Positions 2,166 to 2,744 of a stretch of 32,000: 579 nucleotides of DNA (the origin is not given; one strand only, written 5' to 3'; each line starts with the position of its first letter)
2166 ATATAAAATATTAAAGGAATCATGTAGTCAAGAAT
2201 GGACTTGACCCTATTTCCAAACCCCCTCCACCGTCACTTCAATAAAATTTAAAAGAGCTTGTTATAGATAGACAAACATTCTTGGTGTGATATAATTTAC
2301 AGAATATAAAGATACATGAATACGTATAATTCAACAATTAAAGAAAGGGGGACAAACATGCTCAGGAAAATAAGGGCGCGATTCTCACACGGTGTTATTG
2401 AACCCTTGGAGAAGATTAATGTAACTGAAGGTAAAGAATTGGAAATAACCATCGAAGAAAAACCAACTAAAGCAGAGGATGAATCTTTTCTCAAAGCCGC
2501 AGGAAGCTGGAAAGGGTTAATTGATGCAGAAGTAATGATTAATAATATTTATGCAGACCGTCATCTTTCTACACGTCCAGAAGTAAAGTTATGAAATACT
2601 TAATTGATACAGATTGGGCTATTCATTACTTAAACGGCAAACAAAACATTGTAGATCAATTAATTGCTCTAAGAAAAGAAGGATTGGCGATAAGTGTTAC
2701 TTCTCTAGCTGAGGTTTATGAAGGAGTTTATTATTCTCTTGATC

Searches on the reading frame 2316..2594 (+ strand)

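Call 70: search_protein_families(library=pfam, proteins=[window:2316-2594:+], max_evalue=0.01)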
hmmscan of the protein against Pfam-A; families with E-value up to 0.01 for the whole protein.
window:2316-2594:+ (92 aa): 1 family
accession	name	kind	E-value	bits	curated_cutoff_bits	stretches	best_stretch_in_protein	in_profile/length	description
PF01954.22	AF2212-like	-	1.1e-08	35.8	21.6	1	15-58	1-42/59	AF2212-like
